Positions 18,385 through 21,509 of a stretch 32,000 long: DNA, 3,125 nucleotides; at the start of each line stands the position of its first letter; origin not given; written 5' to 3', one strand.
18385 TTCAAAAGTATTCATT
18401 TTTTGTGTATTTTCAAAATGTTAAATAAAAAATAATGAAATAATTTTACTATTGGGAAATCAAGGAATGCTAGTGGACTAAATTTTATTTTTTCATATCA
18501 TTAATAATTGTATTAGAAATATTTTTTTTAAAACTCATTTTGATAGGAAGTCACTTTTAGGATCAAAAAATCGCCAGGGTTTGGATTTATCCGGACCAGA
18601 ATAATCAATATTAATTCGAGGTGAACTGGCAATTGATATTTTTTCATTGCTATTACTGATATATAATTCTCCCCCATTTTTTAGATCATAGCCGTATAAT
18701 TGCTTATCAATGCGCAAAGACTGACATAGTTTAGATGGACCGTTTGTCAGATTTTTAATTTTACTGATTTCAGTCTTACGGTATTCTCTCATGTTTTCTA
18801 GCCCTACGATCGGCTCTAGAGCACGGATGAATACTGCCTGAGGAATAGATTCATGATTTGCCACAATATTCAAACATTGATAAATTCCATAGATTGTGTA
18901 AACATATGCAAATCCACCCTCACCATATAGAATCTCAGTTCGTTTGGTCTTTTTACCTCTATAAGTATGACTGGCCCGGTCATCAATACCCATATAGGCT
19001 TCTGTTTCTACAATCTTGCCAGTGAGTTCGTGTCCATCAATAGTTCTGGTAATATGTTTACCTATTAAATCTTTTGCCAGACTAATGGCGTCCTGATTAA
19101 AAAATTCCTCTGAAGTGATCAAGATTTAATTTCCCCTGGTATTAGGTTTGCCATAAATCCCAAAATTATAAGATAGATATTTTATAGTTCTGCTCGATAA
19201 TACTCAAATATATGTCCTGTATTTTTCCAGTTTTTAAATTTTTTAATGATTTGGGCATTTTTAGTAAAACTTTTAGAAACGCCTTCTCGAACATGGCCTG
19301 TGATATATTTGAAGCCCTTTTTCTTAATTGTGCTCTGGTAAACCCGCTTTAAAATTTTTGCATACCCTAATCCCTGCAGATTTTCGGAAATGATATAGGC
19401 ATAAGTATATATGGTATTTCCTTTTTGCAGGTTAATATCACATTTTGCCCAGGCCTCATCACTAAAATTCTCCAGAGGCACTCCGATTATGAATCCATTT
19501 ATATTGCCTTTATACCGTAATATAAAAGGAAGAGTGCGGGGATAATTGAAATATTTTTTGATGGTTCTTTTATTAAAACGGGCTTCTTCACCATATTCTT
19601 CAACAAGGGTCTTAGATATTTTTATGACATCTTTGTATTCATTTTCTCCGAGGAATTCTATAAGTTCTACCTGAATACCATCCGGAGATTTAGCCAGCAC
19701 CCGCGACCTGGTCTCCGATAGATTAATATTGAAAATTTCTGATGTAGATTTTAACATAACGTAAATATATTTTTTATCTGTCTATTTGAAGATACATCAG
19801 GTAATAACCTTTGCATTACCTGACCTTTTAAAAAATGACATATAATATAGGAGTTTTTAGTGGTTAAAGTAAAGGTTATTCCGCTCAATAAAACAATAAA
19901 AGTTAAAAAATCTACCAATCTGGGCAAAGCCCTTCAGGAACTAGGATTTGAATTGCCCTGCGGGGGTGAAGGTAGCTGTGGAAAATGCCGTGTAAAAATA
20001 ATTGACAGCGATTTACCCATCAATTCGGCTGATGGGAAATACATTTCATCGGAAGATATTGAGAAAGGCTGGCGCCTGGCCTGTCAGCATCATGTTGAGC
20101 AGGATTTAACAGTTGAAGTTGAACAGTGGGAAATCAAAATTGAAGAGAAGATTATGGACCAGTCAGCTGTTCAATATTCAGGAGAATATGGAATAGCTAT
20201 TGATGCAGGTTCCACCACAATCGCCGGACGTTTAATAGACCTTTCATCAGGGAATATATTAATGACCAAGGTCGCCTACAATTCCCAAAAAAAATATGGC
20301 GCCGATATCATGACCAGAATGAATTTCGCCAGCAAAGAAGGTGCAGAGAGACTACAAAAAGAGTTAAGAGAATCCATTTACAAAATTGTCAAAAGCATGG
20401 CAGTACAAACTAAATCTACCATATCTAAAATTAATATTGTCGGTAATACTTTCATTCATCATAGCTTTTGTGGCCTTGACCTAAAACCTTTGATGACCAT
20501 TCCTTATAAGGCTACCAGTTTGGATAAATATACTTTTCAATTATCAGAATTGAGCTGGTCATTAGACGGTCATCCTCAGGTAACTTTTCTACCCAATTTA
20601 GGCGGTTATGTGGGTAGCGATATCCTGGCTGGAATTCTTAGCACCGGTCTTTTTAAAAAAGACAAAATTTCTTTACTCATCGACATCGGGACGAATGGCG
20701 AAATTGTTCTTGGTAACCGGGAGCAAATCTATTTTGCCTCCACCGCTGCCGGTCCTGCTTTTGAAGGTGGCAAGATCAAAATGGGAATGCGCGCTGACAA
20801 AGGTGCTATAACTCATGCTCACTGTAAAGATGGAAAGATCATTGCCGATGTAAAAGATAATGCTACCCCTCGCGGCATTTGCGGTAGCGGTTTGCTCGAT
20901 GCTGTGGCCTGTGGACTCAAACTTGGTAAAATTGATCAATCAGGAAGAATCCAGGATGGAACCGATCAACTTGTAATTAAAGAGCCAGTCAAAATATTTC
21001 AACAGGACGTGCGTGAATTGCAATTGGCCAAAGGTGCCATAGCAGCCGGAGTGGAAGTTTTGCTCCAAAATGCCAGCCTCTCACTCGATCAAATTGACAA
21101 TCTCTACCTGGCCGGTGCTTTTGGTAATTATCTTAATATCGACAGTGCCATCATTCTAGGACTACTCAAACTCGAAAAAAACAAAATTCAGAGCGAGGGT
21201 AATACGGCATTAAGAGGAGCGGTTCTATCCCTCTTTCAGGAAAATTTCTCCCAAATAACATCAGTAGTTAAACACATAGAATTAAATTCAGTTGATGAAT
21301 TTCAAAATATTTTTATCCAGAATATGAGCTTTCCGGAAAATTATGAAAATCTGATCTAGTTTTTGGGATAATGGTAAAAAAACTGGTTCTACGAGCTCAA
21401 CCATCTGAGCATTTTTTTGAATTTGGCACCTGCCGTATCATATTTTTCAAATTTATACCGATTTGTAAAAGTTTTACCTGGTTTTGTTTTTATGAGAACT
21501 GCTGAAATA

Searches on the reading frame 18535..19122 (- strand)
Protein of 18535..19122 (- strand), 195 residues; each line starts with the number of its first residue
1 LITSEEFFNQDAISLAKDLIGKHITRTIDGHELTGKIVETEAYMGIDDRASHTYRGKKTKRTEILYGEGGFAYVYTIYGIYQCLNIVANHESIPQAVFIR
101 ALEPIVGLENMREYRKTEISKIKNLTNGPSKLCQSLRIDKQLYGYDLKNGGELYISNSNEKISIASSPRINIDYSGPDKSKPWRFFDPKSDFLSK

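Call 11: search_protein_families(library=pfam, proteins=[window:18535-19122:-])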
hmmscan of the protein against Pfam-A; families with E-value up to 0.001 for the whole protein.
window:18535-19122:- (195 aa): 1 family
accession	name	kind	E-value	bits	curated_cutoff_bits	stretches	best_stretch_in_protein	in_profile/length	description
PF02245.21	Pur_DNA_glyco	-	3.1e-62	209.6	27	1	6-189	1-179/181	Methylpurine-DNA glycosylase (MPG)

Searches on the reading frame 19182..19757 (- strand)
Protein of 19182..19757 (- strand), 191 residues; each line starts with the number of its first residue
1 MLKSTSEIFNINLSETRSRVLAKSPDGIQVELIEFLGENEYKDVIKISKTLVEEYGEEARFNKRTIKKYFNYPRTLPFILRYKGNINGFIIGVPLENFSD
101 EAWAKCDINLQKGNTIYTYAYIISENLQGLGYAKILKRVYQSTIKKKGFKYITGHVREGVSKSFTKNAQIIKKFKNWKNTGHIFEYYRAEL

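Call 11: search_protein_families(library=pfam, proteins=[window:19182-19757:-])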
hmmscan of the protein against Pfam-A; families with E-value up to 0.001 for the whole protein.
window:19182-19757:- (191 aa): 1 family
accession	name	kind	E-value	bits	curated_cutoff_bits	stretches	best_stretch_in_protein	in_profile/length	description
PF00583.31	Acetyltransf_1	-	5.5e-05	23.9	20.7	1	60-157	15-101/116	Acetyltransferase (GNAT) family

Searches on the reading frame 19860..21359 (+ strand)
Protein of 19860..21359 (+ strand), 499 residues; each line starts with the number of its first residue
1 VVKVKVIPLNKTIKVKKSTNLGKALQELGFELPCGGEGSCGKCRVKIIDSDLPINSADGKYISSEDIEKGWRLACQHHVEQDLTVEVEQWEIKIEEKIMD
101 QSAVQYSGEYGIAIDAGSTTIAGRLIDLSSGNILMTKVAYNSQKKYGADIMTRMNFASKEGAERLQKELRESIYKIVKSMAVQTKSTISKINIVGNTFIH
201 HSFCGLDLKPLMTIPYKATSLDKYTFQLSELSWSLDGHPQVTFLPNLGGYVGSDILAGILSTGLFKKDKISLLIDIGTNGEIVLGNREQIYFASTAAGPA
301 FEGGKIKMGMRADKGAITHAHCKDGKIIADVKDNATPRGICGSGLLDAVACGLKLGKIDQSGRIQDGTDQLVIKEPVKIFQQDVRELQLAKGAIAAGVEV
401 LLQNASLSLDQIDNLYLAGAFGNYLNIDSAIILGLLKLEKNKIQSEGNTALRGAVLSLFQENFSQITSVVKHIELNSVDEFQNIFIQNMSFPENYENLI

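Call 11: search_protein_families(library=pfam, proteins=[window:19860-21359:+])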
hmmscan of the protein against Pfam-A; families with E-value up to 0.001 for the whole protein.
window:19860-21359:+ (499 aa): 3 families
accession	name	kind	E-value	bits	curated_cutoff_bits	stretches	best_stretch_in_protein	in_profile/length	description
PF14574.11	RACo_C_ter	-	1.5e-65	221.3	27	1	270-494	2-252/261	C-terminal domain of RACo the ASKHA domain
PF17651.6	Raco_middle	-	1.2e-41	142.5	26.8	1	110-266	1-162/163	RACo middle region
PF00111.32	Fer2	-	4.3e-09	36.6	21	1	8-79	5-76/77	2Fe-2S iron-sulfur cluster binding domain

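Call 17: find_homologous_proteins(query=window:19860-21359:+, max_evalue=1e-30)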
Query window:19860-21359:+ (499 aa): 7999 proteins with E <= 1e-30 among 8000 candidates; the best 120 are listed.
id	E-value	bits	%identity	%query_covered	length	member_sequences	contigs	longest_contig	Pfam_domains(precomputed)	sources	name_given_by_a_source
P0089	0.0e+0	1101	100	100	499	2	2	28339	PF00111.33,PF17651.7,PF14574.12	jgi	-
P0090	7.8e-271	917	82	100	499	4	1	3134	PF00111.33,PF17651.7,PF14574.12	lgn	-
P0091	6.9e-222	756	64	100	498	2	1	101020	PF00111.33,PF17651.7,PF14574.12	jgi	-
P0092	2.5e-221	754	65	100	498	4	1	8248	PF00111.33,PF17651.7,PF14574.12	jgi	jgi:uncharacterized 2Fe-2S/4Fe-4S cluster protein (DUF4445 family)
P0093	2.6e-211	721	63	100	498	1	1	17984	PF00111.33,PF17651.7,PF14574.12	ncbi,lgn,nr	ncbi:MAG: ASKHA domain-containing protein [Candidatus Marinimicrobia bacterium]|nr:ASKHA domain-cont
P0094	4.2e-200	684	62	99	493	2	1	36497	PF00111.33,PF17651.7,PF14574.12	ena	-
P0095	4.6e-156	539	48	99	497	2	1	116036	PF00111.33,PF17651.7,PF14574.12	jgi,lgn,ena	-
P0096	2.0e-149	517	47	98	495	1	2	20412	PF00111.33,PF17651.7,PF14574.12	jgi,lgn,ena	-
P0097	1.5e-147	511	47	98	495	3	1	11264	PF00111.33,PF17651.7,PF14574.12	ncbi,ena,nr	ncbi:MAG: DUF4445 domain-containing protein [Candidatus Marinimicrobia bacterium]|nr:DUF4445 domain-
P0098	4.2e-146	506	46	99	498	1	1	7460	PF00111.33,PF17651.7,PF14574.12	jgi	-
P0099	4.2e-146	506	46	98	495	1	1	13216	PF00111.33,PF17651.7,PF14574.12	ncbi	-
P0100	2.5e-144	500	46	98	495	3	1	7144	PF00111.33,PF17651.7,PF14574.12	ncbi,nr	ncbi:DUF4445 domain-containing protein [bacterium]|nr:DUF4445 domain-containing protein [bacterium]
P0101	5.5e-144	499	47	98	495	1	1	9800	PF00111.33,PF17651.7,PF14574.12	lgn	-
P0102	4.2e-142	493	45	98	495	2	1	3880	PF00111.33,PF17651.7,PF14574.12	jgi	jgi:uncharacterized 2Fe-2S/4Fe-4S cluster protein (DUF4445 family)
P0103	4.1e-141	489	46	98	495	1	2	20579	PF00111.33,PF17651.7,PF14574.12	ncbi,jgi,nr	ncbi:MAG TPA: hypothetical protein DHW42_07950 [Candidatus Marinimicrobia bacterium]|nr:hypothetical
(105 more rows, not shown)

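Call 18: find_encoding_contigs(protein=P0090, flank=5000, max_places=3)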
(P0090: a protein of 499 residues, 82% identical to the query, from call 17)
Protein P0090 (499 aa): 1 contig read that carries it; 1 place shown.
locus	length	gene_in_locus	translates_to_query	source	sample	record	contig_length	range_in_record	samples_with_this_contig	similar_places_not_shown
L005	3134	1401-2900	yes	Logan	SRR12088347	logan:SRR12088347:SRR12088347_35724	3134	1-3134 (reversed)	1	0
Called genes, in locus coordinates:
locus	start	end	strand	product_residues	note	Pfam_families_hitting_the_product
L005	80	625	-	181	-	PF02245:Pur_DNA_glyco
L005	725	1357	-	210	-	-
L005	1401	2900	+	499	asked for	PF00111:Fer2 (weak), PF17651:Raco_middle, PF14574:RACo_C_ter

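Call 19: find_encoding_contigs(protein=P0091, flank=5000, max_places=3)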
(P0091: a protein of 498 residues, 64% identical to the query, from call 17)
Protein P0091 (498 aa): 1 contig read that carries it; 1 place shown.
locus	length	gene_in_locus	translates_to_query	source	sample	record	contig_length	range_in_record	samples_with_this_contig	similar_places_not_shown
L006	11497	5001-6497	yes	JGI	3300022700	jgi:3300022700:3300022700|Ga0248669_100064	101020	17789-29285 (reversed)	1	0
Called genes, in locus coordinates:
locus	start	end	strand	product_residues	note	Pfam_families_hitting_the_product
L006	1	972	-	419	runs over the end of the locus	PF00919:UPF0004, PF04055:Radical_SAM, PF01938:TRAM, PF18693:TRAM_2 (faint)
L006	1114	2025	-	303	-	PF01551:Peptidase_M23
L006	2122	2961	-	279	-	PF00140:Sigma70_r1_2, PF04542:Sigma70_r2, PF04539:Sigma70_r3, PF04545:Sigma70_r4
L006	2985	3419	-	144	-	-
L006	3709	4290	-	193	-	PF02245:Pur_DNA_glyco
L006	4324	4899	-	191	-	PF00583:Acetyltransf_1 (weak)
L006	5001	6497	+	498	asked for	PF00111:Fer2, PF17651:Raco_middle, PF14574:RACo_C_ter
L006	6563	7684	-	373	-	PF00266:Aminotran_5, PF01041:DegT_DnrJ_EryC1 (weak)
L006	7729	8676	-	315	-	PF01336:tRNA_anti-codon, PF01966:HD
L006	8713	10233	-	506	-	PF12801:Fer4_5, PF12801:Fer4_5, PF13237:Fer4_10 (weak), PF13187:Fer4_9 (weak), PF00037:Fer4 (weak), PF12838:Fer4_7, PF13187:Fer4_9 (weak), PF12838:Fer4_7, +8 more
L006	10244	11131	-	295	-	PF00294:PfkB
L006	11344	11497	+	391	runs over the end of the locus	PF00072:Response_reg, PF07228:SpoIIE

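Call 20: find_encoding_contigs(protein=P0093, flank=5000, max_places=3)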
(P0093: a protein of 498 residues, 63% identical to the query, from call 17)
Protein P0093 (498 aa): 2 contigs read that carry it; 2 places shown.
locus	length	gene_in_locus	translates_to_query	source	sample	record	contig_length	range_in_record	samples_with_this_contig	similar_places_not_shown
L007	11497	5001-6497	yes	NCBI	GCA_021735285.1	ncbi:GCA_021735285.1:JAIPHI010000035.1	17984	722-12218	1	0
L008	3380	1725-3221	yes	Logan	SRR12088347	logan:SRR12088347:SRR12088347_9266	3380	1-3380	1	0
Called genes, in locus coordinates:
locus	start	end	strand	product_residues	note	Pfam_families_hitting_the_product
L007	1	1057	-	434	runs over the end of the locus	PF00919:UPF0004, PF04055:Radical_SAM, PF01938:TRAM, PF18693:TRAM_2 (weak)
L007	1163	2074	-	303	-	PF01551:Peptidase_M23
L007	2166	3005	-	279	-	PF00140:Sigma70_r1_2, PF04542:Sigma70_r2, PF04539:Sigma70_r3 (weak), PF04545:Sigma70_r4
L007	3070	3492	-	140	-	-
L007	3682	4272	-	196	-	PF02245:Pur_DNA_glyco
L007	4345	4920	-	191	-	-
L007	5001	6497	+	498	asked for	PF00111:Fer2, PF17651:Raco_middle, PF14574:RACo_C_ter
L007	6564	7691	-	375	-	PF00266:Aminotran_5, PF01041:DegT_DnrJ_EryC1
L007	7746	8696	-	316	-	PF01336:tRNA_anti-codon, PF01966:HD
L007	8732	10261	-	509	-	PF12801:Fer4_5, PF00037:Fer4 (faint), PF12801:Fer4_5, PF12838:Fer4_7, PF13187:Fer4_9, PF13237:Fer4_10 (weak), PF14697:Fer4_21 (weak), PF12838:Fer4_7, +3 more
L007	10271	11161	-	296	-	PF00294:PfkB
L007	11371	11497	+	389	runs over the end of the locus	PF00072:Response_reg, PF07228:SpoIIE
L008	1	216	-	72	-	?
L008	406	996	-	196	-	PF02245:Pur_DNA_glyco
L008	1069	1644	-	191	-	-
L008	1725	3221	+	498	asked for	PF00111:Fer2, PF17651:Raco_middle, PF14574:RACo_C_ter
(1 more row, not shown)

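Call 21: find_encoding_contigs(protein=P0094, flank=5000, max_places=3)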
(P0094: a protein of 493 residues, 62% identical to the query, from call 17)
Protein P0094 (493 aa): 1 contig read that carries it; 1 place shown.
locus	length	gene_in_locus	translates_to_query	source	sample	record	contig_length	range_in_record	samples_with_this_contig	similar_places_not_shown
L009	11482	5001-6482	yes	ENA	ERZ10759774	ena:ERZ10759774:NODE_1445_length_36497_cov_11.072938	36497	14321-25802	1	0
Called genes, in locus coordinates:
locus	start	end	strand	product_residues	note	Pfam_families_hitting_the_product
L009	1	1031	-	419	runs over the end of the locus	PF00919:UPF0004, PF04055:Radical_SAM, PF01938:TRAM, PF18693:TRAM_2 (weak)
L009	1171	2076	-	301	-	PF01551:Peptidase_M23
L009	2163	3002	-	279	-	PF00140:Sigma70_r1_2, PF04542:Sigma70_r2, PF04539:Sigma70_r3 (faint), PF04545:Sigma70_r4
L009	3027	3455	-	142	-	-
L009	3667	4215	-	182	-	PF02245:Pur_DNA_glyco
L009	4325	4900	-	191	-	PF00583:Acetyltransf_1 (faint)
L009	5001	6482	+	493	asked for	PF00111:Fer2, PF17651:Raco_middle, PF14574:RACo_C_ter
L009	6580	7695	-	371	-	PF00266:Aminotran_5, PF01041:DegT_DnrJ_EryC1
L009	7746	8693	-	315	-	PF01336:tRNA_anti-codon (weak), PF01966:HD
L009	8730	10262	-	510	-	PF12801:Fer4_5, PF12797:Fer4_2 (faint), PF12837:Fer4_6 (faint), PF13183:Fer4_8 (faint), PF12801:Fer4_5 (weak), PF13187:Fer4_9, PF00037:Fer4 (weak), PF12838:Fer4_7, +3 more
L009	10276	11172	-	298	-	PF00294:PfkB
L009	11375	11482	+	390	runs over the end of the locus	PF00072:Response_reg, PF07228:SpoIIE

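Call 25: find_encoding_contigs(protein=P0089, flank=3000, max_places=4)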
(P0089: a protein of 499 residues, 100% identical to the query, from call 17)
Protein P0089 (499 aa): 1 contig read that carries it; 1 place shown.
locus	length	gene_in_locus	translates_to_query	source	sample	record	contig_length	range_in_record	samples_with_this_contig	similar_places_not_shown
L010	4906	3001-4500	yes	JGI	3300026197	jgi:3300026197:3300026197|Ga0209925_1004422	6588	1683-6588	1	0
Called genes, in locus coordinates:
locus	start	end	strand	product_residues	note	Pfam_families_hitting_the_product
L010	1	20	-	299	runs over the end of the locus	PF01551:Peptidase_M23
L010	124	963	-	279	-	PF00140:Sigma70_r1_2, PF04542:Sigma70_r2, PF04539:Sigma70_r3 (faint), PF04545:Sigma70_r4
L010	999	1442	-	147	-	-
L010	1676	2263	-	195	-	PF02245:Pur_DNA_glyco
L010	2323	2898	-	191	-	-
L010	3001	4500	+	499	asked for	PF00111:Fer2, PF17651:Raco_middle, PF14574:RACo_C_ter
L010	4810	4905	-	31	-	?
